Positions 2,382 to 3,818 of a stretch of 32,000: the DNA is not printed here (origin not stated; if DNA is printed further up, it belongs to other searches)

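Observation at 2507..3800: A 1.3-kb AT-rich single-gene island between gatB and the DUF808 gene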

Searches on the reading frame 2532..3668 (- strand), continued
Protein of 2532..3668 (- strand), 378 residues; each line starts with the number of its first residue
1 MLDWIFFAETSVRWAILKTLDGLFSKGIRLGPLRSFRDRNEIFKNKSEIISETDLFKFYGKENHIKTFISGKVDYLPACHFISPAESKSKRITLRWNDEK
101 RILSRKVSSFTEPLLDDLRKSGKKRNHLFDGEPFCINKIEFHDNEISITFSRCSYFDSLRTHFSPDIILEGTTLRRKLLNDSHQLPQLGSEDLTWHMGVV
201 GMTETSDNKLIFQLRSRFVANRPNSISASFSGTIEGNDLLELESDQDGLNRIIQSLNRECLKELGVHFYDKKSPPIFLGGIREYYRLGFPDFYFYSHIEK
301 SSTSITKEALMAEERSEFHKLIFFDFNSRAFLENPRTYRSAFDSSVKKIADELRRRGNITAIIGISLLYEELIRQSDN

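Call 37: find_encoding_contigs(protein=P0018, flank=8000, max_places=3)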
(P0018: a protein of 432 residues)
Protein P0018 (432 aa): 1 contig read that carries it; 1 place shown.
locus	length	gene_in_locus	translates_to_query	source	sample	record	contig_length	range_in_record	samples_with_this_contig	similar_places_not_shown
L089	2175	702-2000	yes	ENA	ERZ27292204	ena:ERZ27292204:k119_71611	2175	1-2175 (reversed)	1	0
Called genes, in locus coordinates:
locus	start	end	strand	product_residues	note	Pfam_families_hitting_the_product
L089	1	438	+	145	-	?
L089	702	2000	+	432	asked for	-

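Call 41: find_related_loci(query=A3, collection=metagenome_contigs, flank=8000)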
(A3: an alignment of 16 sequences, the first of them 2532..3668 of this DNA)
Query A3 (378 aa) in metagenome_contigs; peptide patterns used: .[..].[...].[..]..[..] (x = any residue, [..] = any of these).
25 stretches matched a pattern; 5 encode a relative of the query (tblastn E <= 1e-3); 5 distinct loci.
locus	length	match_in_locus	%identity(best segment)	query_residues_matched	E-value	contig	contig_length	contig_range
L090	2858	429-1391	30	42-360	1e-35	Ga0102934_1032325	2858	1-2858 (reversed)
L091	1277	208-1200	32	40-373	3e-36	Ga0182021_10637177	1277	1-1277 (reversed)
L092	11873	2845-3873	28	29-376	1e-27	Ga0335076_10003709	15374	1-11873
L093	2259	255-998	30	50-296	1e-27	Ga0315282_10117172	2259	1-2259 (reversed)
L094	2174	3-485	32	207-374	2e-20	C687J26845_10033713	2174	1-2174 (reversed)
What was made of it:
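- Tried and rejected: The metagenome scan yielded only 5 loci (call 41).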

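Call 42: find_related_loci(query=A3, collection=viral_contigs, flank=8000)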
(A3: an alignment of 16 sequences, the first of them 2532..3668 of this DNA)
Query A3 (378 aa) in viral_contigs; peptide patterns used: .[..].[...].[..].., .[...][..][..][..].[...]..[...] (x = any residue, [..] = any of these).
111 stretches matched a pattern, but none encodes a relative of the query by tblastn (E <= 1e-3).

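Call 46: find_homologous_proteins(query=A4, max_evalue=0.00001)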
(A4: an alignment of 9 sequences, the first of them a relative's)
Query A4 (9 sequences) (373 aa, profile of the alignment): 44 proteins with E <= 0.00001 among 8000 candidates.
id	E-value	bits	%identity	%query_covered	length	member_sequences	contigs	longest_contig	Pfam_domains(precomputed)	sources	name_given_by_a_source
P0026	2.8e-157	541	100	100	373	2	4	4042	-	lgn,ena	-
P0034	5.8e-156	537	39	100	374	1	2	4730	-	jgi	-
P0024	6.5e-153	527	38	89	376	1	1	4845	-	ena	-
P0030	4.3e-150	518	43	99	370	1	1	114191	PF00293.35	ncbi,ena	-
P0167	9.5e-148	510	80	100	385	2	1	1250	-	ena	-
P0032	3.7e-138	479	30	89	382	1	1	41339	-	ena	-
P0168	1.9e-132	460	42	89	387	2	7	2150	-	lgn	-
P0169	1.6e-131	457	44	89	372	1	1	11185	-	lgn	-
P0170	1.0e-128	447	41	99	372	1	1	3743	-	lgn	-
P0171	1.7e-128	447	59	99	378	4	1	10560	-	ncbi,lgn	-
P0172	2.7e-127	443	57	99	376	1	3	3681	-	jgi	jgi:hypothetical protein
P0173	5.4e-123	429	42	99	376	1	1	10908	-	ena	-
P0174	3.9e-122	426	40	100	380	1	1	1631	-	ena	-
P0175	6.4e-122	425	41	99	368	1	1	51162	-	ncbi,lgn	-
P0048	3.2e-118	413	38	99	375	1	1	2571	-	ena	-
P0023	7.6e-117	408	37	90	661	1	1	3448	-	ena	-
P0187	1.3e-108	381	44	87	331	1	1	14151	PF00293.35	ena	-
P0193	1.2e-97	345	60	68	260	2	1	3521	-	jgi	jgi:hypothetical protein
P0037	2.8e-97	344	35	97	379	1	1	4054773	-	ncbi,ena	-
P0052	1.1e-84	303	36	88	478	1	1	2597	PF18731.7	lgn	-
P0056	1.5e-72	263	49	57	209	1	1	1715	PF00293.35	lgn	-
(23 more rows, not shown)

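Call 48: find_encoding_contigs(protein=P0037, flank=8000, max_places=2)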
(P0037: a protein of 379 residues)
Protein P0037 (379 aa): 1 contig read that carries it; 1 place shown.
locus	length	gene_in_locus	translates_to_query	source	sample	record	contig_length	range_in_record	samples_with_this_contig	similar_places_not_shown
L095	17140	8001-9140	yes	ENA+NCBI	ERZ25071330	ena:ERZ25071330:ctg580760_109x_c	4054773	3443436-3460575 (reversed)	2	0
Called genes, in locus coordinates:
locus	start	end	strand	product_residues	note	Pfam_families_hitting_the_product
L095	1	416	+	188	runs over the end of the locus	PF10399:UCR_Fe-S_N, PF00355:Rieske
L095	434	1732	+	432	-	PF00033:Cytochrome_B, PF13631:Cytochrom_B_N_2, PF00032:Cytochrom_B_C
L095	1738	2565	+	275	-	PF02167:Cytochrom_C1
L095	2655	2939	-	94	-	-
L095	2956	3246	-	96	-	-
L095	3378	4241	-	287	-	PF02604:PhdYeFM_antitox, PF00596:Aldolase_II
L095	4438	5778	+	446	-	PF00206:Lyase_1, PF10397:ADSL_C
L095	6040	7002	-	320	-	PF01073:3Beta_HSD, PF01370:Epimerase, PF02719:Polysacc_synt_2 (weak), PF04321:RmlD_sub_bind, PF08659:KR (weak), PF13460:NAD_binding_10, PF16363:GDP_Man_Dehyd, PF07993:NAD_binding_4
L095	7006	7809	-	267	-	PF05721:PhyH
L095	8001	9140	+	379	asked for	-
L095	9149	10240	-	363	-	PF01008:IF-2B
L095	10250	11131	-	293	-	PF01048:PNP_UDP_1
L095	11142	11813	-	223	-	PF01738:DLH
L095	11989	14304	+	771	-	PF00089:Trypsin, PF13365:Trypsin_2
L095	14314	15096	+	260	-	PF05818:TraT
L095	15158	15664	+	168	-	-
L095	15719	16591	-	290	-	PF02749:QRPTase_N, PF01729:QRPTase_C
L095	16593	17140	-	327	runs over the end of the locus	PF02445:NadA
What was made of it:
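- L095: an NDP-sugar epimerase/dehydratase lies just upstream (call 48).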

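Call 49: find_encoding_contigs(protein=P0030, flank=8000, max_places=2)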
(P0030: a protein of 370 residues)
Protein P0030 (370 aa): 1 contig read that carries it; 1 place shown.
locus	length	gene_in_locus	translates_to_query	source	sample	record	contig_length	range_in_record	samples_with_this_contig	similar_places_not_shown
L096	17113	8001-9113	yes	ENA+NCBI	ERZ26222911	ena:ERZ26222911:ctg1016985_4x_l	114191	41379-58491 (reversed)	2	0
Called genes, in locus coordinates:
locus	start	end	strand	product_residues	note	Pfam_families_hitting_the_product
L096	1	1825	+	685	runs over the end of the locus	-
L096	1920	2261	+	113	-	-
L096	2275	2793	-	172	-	PF08238:Sel1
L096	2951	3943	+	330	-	PF08240:ADH_N, PF00107:ADH_zinc_N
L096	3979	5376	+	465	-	PF00330:Aconitase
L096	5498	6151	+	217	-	PF00694:Aconitase_C, PF27512:LeuD, PF27434:LeuD_C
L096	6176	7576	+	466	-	PF00749:tRNA-synt_1c, PF19269:Anticodon_2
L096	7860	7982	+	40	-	-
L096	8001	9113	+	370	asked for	PF00293:NUDIX (weak)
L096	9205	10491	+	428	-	PF03721:UDPG_MGDP_dh_N, PF00984:UDPG_MGDP_dh, PF03720:UDPG_MGDP_dh_C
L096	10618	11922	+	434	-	PF03721:UDPG_MGDP_dh_N, PF00984:UDPG_MGDP_dh, PF03720:UDPG_MGDP_dh_C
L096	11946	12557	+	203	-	PF01583:APS_kinase, PF13671:AAA_33 (weak)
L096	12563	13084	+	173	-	PF02357:NusG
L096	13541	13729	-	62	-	PF07927:HicA_toxin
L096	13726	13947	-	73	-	-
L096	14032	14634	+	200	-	PF13412:HTH_24 (weak)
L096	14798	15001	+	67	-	-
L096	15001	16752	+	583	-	PF00664:ABC_membrane, PF00005:ABC_tran, PF02463:SMC_N (faint), PF13555:AAA_29 (weak)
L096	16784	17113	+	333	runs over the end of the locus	PF01073:3Beta_HSD, PF01370:Epimerase, PF02719:Polysacc_synt_2, PF04321:RmlD_sub_bind, PF05368:NmrA, PF07993:NAD_binding_4, PF16363:GDP_Man_Dehyd, PF13460:NAD_binding_10, +1 more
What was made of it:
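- An APS kinase, a NusG-like gene, an ABC exporter and an epimerase follow (call 49).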

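Call 50: find_encoding_contigs(protein=P0175, flank=8000, max_places=2)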
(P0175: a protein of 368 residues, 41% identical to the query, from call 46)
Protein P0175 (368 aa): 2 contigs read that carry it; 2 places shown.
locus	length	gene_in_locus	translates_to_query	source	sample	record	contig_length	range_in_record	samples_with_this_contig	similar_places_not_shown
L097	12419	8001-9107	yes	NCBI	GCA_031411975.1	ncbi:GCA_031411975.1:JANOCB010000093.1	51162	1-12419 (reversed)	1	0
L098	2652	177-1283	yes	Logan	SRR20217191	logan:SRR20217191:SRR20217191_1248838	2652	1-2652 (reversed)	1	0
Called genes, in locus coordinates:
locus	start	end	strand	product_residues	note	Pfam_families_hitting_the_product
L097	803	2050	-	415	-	PF07396:Porin_O_P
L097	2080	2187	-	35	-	-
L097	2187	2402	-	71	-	-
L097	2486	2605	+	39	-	-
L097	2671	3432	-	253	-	PF01266:DAO (weak), PF01494:FAD_binding_3 (weak), PF13450:NAD_binding_8 (weak), PF01494:FAD_binding_3 (weak)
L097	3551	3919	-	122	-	PF01638:HxlR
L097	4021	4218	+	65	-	-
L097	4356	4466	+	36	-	-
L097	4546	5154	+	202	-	PF02826:2-Hacid_dh_C (weak), PF03807:F420_oxidored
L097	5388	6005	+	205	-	PF08922:DUF1905, PF13376:OmdA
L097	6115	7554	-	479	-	PF23500:DUF7133, PF22807:TrAA12, PF07995:GSDH, PF22807:TrAA12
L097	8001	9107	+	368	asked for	-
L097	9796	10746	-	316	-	PF03781:FGE-sulfatase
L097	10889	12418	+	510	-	?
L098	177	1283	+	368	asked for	-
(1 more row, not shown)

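Call 52: predict_structure(alignment_id=A2)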
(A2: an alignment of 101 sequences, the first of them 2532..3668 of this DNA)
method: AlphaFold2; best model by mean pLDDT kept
length: 378 residues; sequences in the alignment: 101
mean_pLDDT: 90.6   pTM: 0.87
mean pLDDT of the five models: 90.6, 90.2, 89.5, 89.4, 89.4
residues with pLDDT >= 90: 300; 70-90: 36; 50-70: 27; < 50: 15
segments of 3 or more residues with pLDDT < 50: 2-4, 28-37
pLDDT, mean of each block of 10 residues (from residue 1): 54 67 49 49 82 96 96 96 97 95 98 96 87 96 97 96 96 97 97 97 98 94 93 89 78 95 93 94 97 97 98 96 98 98 97 95 98 96
secondary structure, 60 per line:
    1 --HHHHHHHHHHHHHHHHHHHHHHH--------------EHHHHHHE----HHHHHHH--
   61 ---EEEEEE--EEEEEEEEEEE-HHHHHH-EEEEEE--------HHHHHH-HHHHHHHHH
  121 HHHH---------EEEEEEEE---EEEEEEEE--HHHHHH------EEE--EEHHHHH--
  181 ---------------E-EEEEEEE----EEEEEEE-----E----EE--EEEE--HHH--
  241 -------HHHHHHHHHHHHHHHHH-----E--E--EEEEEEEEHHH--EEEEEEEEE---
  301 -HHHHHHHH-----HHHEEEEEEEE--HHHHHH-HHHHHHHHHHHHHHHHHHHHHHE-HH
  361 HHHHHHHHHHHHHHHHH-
elements in order: H3-25 H41-46 H52-58 E64-69 E72-82 H84-89 E91-96 H105-110 H112-124 E134-141 E145-152 H155-160 E167-169 H174-178 E198-204 E209-215 E230-233 H248-264 E276-283 E289-297 H302-309 E318-325 H328-333 H335-356 H359-377
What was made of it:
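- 2532..3668 (-): orf378 CDS (ADE84607.1 / WP_013066586.1): a NUDT22-like two-domain Nudix protein. AF2 pLDDT 90.6 (call 52).
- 3594..3662 (-): N-terminal amphipathic helix (aa 3-25), followed by a low-confidence linker (aa 28-37). It occupies the position where other family members carry TIR, SIR2, HEPN, CHAT, EAD11 or HTH domains, or a TM-like helix. DSSP and pLDDT of the AF2 model (call 52).
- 2538..2666 (-): C-terminal helical hairpin (aa 335-377), an addition relative to NUDT22. DSSP H335-356 and H359-377 (call 52).
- On NUDT22-like two-domain Nudix proteins: AF2 model pLDDT 90.6 (call 52).
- AF2 pLDDT 90.6 and pTM 0.87 (call 52). The AF2 model is confident (call 52).
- Tried and rejected: Only the 101-sequence alignment produced a usable model (call 52).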

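Call 55: fold_search(model_id=the predicted structure, library=pdb)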
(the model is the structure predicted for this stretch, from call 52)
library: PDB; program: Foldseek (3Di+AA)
matches with E <= 10: 592; with E <= 0.001: 28
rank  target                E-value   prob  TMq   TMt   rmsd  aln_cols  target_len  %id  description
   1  5r50                  6.9e-16  1.00  0.55  0.70   4.5       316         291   18  PanDDA analysis group deposition -- Crystal Structure of human NUDT22 in complex with N13371a (released 2020-07-01)
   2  5lou_B                1.0e-15  1.00  0.55  0.67   5.2       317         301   19  human NUDT22 (released 2017-09-13)
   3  5lor_B                1.0e-15  1.00  0.53  0.67   4.7       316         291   18  human NUDT22 (released 2017-08-16)
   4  5lor_A                1.5e-15  1.00  0.55  0.70   5.3       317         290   19  human NUDT22 (released 2017-08-16)
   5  5lou_A                9.4e-15  1.00  0.54  0.69   4.5       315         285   19  human NUDT22 (released 2017-09-13)
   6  5lf9                  1.3e-14  1.00  0.55  0.72   4.6       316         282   18  Crystal structure of human NUDT22 (released 2017-08-02)
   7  2o5f_B                2.9e-06  1.00  0.23  0.49   7.3       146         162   12  Crystal Structure of DR0079 from Deinococcus radiodurans at 1.9 Angstrom Resolution (released 2007-12-18)
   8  3dup_A                3.3e-06  1.00  0.31  0.39  12.7       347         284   11  Crystal structure of mutt/nudix family hydrolase from rhodospirillum rubrum atcc 11170 (released 2008-09-02)
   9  3dup_B                4.8e-05  0.99  0.26  0.33  13.7       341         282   12  Crystal structure of mutt/nudix family hydrolase from rhodospirillum rubrum atcc 11170 (released 2008-09-02)
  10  5lf8                  1.3e-04  1.00  0.26  0.38   5.4       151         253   20  Human Nucleoside diphosphate-linked moiety X motif 17 (NUDT17) (released 2017-08-16)
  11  2i8t_A                1.5e-04  1.00  0.20  0.46   7.4       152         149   10  GDP-mannose mannosyl hydrolase-calcium-GDP-mannose complex (released 2007-06-19)
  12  6scx_A                1.6e-04  0.94  0.26  0.29  17.9       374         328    8  Crystal structure of the catalytic domain of human NUDT12 in complex with 7-methyl-guanosine-5'-triphosphate (released 2020-01-08)
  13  1hzt                  2.6e-04  1.00  0.28  0.60   6.2       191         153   11  CRYSTAL STRUCTURE OF METAL-FREE ISOPENTENYL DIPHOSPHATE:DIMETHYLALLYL DIPHOSPHATE ISOMERASE (released 2001-07-26)
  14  6scx_B                2.9e-04  0.96  0.26  0.29  15.9       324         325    9  Crystal structure of the catalytic domain of human NUDT12 in complex with 7-methyl-guanosine-5'-triphosphate (released 2020-01-08)
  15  6o3p_A                3.1e-04  0.95  0.27  0.33  17.7       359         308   10  Crystal structure of the catalytic domain of mouse Nudt12 in complex with AMP and 3 Mg2+ ions (released 2019-05-29)
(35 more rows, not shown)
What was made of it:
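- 2532..3668 (-): Foldseek to NUDT22 E 7e-16 (call 55).
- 3099..3521 (-): N-terminal beta-rich domain (aa ~50-190), equivalent to the NUDT22-specific N-terminal domain. Carries Y59, Y155, T161, D166 and R175, which are invariant or nearly so in the family. Foldseek alignment of about 316 columns to NUDT22 (call 55).
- Closest known: Human NUDT22. Same: Foldseek E 7e-16, TM 0.67-0.72 normalised to the target, about 316 aligned columns (call 55).
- Catalytically inactive Nudix domains that act as binding modules exist, for example TIRR among the Foldseek hits (call 55) and NrtR (own knowledge).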

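Call 56: fold_search(model_id=the predicted structure, library=viral)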
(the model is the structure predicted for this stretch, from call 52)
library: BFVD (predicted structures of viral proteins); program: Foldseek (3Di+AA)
matches with E <= 10: 358; with E <= 0.001: 21
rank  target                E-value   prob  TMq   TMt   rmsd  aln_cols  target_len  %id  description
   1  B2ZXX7                4.2e-05  1.00  0.23  0.49   5.8       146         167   18  MutT/NUDIX hydrolase family protein [Ralstonia phage phiRSL1]
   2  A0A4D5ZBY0            4.2e-05  1.00  0.24  0.47  14.8       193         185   16  NUDIX hydrolase domain protein [Burkholderia phage BcepSaruman]
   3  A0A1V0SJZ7            1.2e-04  1.00  0.24  0.22   5.8       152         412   20  Nudix hydrolase [Klosneuvirus KNV1]
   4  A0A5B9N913            1.3e-04  1.00  0.31  0.59   5.1       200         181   14  U8 snoRNA-decapping enzyme [Aeromonas phage 4_4572]
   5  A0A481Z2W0            1.3e-04  1.00  0.23  0.26   5.7       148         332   16  NUDIX hydrolase [Pithovirus LCPAC102]
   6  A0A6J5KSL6            2.2e-04  1.00  0.23  0.51   4.6       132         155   14  COG1051 ADP-ribose pyrophosphatase [uncultured Caudovirales phage]
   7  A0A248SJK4            2.4e-04  1.00  0.23  0.47   4.5       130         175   15  (no name in the UniProt tables at hand)
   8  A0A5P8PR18            2.5e-04  1.00  0.25  0.40   7.0       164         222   14  Nucleotide diphosphate associated with X (NUDIX) protein [Acinetobacter phage VB_ApiP_XC38]
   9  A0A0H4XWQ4            3.5e-04  1.00  0.24  0.41   4.6       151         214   15  Hudix hydrolase [Salmon gill poxvirus]
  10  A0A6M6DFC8            4.2e-04  1.00  0.26  0.54   5.5       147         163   11  (no name in the UniProt tables at hand)
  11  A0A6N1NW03            4.4e-04  0.95  0.26  0.36  16.2       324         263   11  Nudix hydrolase domain-containing protein [Tupanvirus soda lake]
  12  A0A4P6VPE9            4.7e-04  1.00  0.21  0.28   9.0       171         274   10  NUDIX hydrolase [Mimivirus LCMiAC02]
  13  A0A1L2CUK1            5.0e-04  1.00  0.28  0.35   6.0       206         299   12  Cyclic-phosphate processing Receiver domain-containing protein [Pectobacterium phage vB_PcaM_CBB]
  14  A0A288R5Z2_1          5.3e-04  1.00  0.27  0.11   6.9       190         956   13  Coat protein [Pterostylis sanguinea virus A]
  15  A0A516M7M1            6.0e-04  1.00  0.30  0.25   4.7       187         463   11  (no name in the UniProt tables at hand)
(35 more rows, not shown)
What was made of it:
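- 2649..3098 (-): Nudix-fold domain (aa ~191-340). Foldseek hits to many Nudix domains besides NUDT22 (calls 55, 56).
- On Nudix hydrolase superfamily (PF00293): Foldseek probability 0.8-1.0 to dozens of solved and viral Nudix domains (calls 55, 56).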

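Call 82: search_dna_similar(query=window:2532-3668:-, collection=plasmids, mode=protein, max_evalue=0.001, max_rows=25)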
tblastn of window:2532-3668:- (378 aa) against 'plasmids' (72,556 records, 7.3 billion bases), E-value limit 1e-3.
Records with a match: 1; places in all: 1; records where one place covers at least 80% of the query: 0.
Best place of each record, by identity: <60% 1.
By first word of the organism name: Arthrobacter 1.
By predicted mobility (MOB-suite, as given by PLSDB): non-mobilizable 1.
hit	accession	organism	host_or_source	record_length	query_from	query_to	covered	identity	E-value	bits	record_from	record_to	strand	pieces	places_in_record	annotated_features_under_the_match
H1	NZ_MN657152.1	Arthrobacter sp.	-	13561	64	329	70%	23.7%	6e-5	53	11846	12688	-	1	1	hypothetical protein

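Call 83: search_dna_similar(query=P0026, collection=plasmids, mode=protein, max_evalue=0.001, max_rows=25)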
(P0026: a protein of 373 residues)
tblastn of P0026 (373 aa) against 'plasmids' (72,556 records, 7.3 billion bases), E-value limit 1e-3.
Records with a match: 2; places in all: 2; records where one place covers at least 80% of the query: 0.
Best place of each record, by identity: <60% 2.
By first word of the organism name: Acetoanaerobium 1; Arthrobacter 1.
By predicted mobility (MOB-suite, as given by PLSDB): non-mobilizable 2.
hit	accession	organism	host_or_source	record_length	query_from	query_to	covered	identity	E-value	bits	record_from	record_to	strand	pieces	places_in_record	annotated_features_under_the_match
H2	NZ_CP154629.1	Acetoanaerobium noterae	cell culture,Sludge of a digestion ...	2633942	103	311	56%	26.0%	2e-7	61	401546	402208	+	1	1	none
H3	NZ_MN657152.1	Arthrobacter sp.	-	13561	126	303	48%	26.6%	2e-10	70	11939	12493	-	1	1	hypothetical protein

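Call 84: search_dna_similar(query=P0026, collection=phages, mode=protein, max_evalue=0.001, max_rows=25)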
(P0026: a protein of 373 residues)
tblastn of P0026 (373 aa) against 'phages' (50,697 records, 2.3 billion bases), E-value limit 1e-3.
No match.
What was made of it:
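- No match in 50,697 phage records, searched with family member P0026 (call 84), nor in IMG/VR, searched with alignment A3 (call 42).
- Tried and rejected: The viral-contig scan and phage tblastn found nothing (calls 42, 84).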
